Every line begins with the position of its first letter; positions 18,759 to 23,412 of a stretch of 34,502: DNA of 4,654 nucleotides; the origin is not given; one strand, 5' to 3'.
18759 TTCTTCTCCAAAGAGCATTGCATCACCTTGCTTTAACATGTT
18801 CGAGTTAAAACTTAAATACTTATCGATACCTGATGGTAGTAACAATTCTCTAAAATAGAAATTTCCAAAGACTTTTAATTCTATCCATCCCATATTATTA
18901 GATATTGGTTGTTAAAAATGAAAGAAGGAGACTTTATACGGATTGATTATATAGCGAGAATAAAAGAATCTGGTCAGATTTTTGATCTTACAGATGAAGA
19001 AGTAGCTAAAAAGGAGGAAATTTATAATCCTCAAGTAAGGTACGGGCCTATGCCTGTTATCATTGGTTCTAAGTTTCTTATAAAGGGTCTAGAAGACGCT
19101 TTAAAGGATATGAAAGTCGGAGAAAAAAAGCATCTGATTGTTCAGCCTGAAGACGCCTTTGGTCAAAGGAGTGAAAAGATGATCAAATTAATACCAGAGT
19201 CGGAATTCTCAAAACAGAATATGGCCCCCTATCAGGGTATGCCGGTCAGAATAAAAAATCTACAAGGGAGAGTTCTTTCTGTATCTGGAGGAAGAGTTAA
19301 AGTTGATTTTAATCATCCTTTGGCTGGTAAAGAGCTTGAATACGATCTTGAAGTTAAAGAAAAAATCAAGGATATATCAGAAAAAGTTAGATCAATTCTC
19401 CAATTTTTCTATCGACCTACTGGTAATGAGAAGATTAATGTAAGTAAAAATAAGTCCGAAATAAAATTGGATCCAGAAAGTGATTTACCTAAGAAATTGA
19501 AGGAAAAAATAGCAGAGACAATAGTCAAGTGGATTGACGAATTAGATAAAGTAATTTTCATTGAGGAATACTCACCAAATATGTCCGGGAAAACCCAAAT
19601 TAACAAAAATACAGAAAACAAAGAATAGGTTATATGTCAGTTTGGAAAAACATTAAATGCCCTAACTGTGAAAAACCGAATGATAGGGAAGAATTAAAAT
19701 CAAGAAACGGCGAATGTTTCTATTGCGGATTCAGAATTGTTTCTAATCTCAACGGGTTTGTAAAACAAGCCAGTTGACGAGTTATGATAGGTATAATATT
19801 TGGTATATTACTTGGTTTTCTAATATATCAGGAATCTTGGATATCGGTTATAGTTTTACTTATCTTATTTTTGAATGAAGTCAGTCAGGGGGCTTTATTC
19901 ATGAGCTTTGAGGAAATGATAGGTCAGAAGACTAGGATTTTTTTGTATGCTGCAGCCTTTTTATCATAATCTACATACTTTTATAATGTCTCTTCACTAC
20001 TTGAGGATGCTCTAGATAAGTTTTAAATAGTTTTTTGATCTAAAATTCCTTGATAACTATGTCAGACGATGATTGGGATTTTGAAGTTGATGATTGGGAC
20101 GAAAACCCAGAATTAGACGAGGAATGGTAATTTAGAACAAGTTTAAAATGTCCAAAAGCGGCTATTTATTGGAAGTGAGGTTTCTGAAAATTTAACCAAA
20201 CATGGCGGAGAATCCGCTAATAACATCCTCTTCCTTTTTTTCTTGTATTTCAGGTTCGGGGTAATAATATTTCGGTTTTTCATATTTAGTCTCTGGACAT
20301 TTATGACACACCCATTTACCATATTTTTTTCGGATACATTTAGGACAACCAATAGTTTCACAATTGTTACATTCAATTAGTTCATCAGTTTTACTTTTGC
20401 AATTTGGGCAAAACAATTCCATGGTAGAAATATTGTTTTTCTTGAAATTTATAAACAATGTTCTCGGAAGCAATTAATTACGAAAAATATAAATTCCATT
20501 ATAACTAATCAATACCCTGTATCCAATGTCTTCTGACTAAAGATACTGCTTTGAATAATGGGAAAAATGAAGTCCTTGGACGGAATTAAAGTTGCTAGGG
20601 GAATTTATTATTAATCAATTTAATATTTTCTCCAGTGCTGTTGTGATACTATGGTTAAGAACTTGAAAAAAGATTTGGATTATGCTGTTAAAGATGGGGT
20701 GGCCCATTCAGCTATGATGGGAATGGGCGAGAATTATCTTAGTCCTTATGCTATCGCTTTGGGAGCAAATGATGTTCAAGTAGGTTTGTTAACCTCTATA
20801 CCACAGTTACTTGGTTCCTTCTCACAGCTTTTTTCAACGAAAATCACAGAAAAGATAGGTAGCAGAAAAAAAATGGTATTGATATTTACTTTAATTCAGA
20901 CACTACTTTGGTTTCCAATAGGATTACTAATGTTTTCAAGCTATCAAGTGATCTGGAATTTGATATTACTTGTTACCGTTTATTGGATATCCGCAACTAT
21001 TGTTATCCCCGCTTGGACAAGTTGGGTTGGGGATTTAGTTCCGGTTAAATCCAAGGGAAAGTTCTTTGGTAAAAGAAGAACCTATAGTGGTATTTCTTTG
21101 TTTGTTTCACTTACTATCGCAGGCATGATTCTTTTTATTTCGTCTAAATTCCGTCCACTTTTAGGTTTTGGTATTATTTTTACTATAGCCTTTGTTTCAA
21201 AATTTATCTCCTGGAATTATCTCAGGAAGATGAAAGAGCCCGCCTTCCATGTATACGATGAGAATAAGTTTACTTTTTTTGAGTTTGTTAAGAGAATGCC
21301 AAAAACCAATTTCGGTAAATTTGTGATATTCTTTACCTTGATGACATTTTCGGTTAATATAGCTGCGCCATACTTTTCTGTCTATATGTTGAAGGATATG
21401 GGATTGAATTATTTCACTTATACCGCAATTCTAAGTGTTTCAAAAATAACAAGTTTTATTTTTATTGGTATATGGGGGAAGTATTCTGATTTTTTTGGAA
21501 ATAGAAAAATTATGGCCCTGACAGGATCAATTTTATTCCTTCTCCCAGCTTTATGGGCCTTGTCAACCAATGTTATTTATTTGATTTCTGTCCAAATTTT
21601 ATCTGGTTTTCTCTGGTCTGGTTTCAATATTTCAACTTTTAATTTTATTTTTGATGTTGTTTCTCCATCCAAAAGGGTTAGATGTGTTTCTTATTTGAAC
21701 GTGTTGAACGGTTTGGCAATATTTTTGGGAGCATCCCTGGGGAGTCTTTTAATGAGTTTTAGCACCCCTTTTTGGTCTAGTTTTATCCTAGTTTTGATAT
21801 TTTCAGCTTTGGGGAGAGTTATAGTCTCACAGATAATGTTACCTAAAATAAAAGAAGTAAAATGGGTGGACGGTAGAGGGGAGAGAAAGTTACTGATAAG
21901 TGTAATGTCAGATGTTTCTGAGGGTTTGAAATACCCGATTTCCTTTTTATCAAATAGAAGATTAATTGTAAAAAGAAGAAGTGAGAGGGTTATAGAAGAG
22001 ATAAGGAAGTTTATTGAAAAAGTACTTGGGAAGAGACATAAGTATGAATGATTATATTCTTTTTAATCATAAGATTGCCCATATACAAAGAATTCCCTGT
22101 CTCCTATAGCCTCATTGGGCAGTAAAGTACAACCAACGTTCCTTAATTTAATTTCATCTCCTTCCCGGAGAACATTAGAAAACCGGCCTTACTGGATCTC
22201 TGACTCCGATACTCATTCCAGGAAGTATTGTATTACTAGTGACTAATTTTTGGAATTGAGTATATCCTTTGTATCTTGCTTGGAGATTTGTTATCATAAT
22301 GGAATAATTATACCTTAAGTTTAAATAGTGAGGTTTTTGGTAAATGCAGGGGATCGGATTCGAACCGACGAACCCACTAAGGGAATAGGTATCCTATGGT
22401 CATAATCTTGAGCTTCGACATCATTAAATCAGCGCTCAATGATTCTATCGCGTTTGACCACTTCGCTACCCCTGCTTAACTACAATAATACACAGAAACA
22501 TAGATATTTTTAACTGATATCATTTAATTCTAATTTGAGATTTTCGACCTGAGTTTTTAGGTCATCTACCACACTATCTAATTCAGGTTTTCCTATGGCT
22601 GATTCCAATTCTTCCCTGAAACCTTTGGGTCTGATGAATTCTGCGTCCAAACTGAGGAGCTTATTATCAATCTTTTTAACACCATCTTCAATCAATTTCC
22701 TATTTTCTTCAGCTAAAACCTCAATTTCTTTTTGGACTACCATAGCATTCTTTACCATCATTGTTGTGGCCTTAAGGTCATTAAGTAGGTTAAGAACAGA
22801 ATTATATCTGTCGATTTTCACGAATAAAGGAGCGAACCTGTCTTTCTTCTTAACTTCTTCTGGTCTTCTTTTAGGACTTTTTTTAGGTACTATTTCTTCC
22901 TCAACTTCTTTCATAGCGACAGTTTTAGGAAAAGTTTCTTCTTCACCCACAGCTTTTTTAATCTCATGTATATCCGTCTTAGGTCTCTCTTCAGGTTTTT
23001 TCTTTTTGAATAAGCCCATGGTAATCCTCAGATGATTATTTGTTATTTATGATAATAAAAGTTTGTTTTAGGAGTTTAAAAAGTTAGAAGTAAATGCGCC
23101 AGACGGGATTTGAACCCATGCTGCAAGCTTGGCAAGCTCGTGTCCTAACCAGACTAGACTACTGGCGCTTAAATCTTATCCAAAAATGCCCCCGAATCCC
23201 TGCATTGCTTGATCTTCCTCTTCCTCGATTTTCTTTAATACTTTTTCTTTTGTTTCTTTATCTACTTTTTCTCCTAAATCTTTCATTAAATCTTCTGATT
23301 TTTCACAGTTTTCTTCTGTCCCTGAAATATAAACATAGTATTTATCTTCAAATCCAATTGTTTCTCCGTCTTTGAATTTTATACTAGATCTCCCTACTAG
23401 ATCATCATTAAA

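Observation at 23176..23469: Non-ribosomal 97-aa protein ending in a ribosomal-stalk (aP1/aP0)-like C-terminal peptide, directly upstream of tRNA-Gly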

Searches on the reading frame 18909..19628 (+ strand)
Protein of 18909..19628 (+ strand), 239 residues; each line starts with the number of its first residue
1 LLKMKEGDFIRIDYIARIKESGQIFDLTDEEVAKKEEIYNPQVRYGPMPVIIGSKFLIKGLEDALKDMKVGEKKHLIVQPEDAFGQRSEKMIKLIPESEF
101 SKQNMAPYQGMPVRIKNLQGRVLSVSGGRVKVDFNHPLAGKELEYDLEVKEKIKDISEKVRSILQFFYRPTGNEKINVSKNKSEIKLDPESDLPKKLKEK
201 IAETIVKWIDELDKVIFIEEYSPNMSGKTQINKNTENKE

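Call 4: search_protein_families(library=pfam, proteins=[window:18909-19628:+], max_evalue=1)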
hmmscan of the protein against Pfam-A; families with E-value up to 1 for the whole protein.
window:18909-19628:+ (239 aa): 6 families
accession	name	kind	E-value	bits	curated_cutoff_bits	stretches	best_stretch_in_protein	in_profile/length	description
PF22199.2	FKBP26_IF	-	2.3e-21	75.9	27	1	93-138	1-46/46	FKBP26, IF domain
PF00254.34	FKBP_C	-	5e-13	49.6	21.1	1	4-91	5-78/94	FKBP-type peptidyl-prolyl cis-trans isomerase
PF18046.7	FKBP26_C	-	0.00025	21.6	27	1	158-221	3-71/72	FKBP26_C-terminal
PF23284.2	KOW2_Spt5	-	0.0049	17.1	28.9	1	116-151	13-44/50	Transcription elongation factor SPT5, second KOW domain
PF24227.1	DUF7443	-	0.09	12.8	27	1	22-41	24-42/58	Domain of unknown function (DUF7443)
PF00403.32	HMA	-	0.31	11.9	24.8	0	175-204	30-59/62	Heavy-metal-associated domain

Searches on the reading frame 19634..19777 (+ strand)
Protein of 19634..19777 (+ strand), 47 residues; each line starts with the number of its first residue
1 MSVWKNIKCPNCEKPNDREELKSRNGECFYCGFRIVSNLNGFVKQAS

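Call 4: search_protein_families(library=pfam, proteins=[window:19634-19777:+], max_evalue=1)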
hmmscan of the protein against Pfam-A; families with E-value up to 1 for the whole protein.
window:19634-19777:+ (47 aa): 2 families
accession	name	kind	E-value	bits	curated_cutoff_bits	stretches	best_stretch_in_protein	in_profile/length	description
PF13248.11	Zn_ribbon_3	-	0.068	13.1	27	0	7-32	3-23/26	zinc-ribbon domain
PF25208.1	DUF7838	-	0.082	13.3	28.5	0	1-14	1-14/55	Domain of unknown function (DUF7838)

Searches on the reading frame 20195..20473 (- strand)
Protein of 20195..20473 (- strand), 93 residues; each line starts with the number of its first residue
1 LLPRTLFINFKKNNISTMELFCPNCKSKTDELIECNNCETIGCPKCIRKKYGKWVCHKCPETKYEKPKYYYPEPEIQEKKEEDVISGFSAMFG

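Call 4: search_protein_families(library=pfam, proteins=[window:20195-20473:-], max_evalue=1)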
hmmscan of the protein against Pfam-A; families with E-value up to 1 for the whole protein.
seq(93 aa): 7 families
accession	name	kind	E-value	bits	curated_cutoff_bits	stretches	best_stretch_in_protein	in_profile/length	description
PF05458.17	Siva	-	0.01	16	26.2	1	14-64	104-156/173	Cd27 binding protein (Siva)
PF04161.18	Arv1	-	0.026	15.2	20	1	5-37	11-41/202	Arv1-like family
PF09334.17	tRNA-synt_1g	-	0.055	12.7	20.1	1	18-80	135-195/391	tRNA synthetases class I (M)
PF08646.16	Rep_fac-A_C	-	0.19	11.9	28.5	1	36-88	19-72/146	Replication factor-A C terminal domain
PF14319.11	Zn_Tnp_IS91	-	0.21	12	26.3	1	12-57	31-73/90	Transposase zinc-binding domain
PF12368.13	Rhodanese_C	-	0.39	11.5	26.9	1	21-59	24-65/66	Rhodanase C-terminal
PF05502.18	Dynactin_p62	-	0.52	9.5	25.3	1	30-59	3-32/477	Dynactin p62 family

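Call 5: search_protein_families(library=ncbifam, proteins=[window:20195-20473:-], max_evalue=1)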
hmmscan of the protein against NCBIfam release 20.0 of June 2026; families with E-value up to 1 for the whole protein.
seq(93 aa): 1 family
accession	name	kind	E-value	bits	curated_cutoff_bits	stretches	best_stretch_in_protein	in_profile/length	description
NF041047.1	GSU3128_fam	equivalog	0.05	13.7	110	1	27-51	19-43/84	GSU3128 family (seleno)protein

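Call 43: find_homologous_proteins(query=window:20195-20422:-, max_evalue=0.01)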
Query seq(76 aa) (76 aa): 17 proteins with E <= 0.01 among 17 candidates.
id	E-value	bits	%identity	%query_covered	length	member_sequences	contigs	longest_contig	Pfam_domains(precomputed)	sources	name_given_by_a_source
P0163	1.3e-42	161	89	100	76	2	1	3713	-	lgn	-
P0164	7.1e-36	139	75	100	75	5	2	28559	-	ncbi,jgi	-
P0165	4.9e-34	133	72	100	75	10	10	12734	-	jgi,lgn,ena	-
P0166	1.5e-31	125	71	100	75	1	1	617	-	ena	-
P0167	1.8e-31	125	70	100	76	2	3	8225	-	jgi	jgi:hypothetical protein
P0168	1.5e-30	122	68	100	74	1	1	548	-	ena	-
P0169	1.6e-30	122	74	100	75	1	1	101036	-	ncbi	-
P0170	7.1e-30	120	67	100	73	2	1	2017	-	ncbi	-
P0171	9.0e-30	120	67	100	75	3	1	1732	-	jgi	-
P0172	6.3e-29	117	70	100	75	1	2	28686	-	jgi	jgi:hypothetical protein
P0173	8.9e-28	113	70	100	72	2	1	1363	-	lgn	-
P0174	1.6e-27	113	67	100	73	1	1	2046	-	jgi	-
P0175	9.6e-27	110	62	100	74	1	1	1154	-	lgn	-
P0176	2.2e-25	106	66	100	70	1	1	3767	-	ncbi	-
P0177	2.4e-24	102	65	99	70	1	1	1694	-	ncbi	-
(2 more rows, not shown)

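Call 91: predict_structure(alignment_id=A5)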
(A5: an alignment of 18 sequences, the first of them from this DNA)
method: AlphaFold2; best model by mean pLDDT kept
length: 76 residues; sequences in the alignment: 18
mean_pLDDT: 72.9   pTM: 0.49
mean pLDDT of the five models: 72.9, 71.5, 71.5, 71.4, 70.9
residues with pLDDT >= 90: 33; 70-90: 10; 50-70: 16; < 50: 17
segments of 3 or more residues with pLDDT < 50: 53-68
pLDDT, mean of each block of 10 residues (from residue 1): 93 95 95 89 64 43 42 55
secondary structure, 60 per line:
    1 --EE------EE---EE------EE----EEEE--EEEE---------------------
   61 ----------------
elements in order: E30-33 E36-39

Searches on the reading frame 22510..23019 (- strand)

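Call 4: search_protein_families(library=pfam, proteins=[window:22510-23019:-], max_evalue=1)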
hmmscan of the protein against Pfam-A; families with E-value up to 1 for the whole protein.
window:22510-23019:- (169 aa): 1 family
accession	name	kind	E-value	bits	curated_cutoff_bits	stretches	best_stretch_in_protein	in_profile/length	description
PF14182.11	YgaB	-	0.01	16.7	27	1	108-162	4-57/77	YgaB-like protein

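Call 5: search_protein_families(library=ncbifam, proteins=[window:22510-23019:-], max_evalue=1)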
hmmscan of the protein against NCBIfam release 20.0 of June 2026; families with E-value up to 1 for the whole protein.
window:22510-23019:- (169 aa): 3 families
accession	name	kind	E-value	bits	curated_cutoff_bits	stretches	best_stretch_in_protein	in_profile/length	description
NF050038.1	rSAM_RiPP_GggB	equivalog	0.028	13.4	650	1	68-157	205-290/398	streptosactin maturase GggB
TIGR00636.1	PduO_Nterm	equivalog_domain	0.076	12.7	108.45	0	124-168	20-64/171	cob(I)yrinic acid a,c-diamide adenosyltransferase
NF045982.1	Mbov0283_fam_LP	subfamily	0.2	12.2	65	1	56-144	22-110/117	Mbov_0283/Mbov_0339 family surface lipoprotein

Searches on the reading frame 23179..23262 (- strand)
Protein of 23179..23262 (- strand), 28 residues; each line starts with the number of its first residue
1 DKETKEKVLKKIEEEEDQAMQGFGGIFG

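Call 48: search_solved_structures(query=window:23179-23262:-, max_evalue=10, show_alignments=5)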
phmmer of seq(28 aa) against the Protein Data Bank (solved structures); distinct sequences matched with E-value up to 10: 1.
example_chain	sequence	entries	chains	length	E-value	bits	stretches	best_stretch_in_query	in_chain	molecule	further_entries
1pqv_D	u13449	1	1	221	3.7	11.5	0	3-24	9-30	DNA-directed RNA polymerase II 32 kDa polypeptide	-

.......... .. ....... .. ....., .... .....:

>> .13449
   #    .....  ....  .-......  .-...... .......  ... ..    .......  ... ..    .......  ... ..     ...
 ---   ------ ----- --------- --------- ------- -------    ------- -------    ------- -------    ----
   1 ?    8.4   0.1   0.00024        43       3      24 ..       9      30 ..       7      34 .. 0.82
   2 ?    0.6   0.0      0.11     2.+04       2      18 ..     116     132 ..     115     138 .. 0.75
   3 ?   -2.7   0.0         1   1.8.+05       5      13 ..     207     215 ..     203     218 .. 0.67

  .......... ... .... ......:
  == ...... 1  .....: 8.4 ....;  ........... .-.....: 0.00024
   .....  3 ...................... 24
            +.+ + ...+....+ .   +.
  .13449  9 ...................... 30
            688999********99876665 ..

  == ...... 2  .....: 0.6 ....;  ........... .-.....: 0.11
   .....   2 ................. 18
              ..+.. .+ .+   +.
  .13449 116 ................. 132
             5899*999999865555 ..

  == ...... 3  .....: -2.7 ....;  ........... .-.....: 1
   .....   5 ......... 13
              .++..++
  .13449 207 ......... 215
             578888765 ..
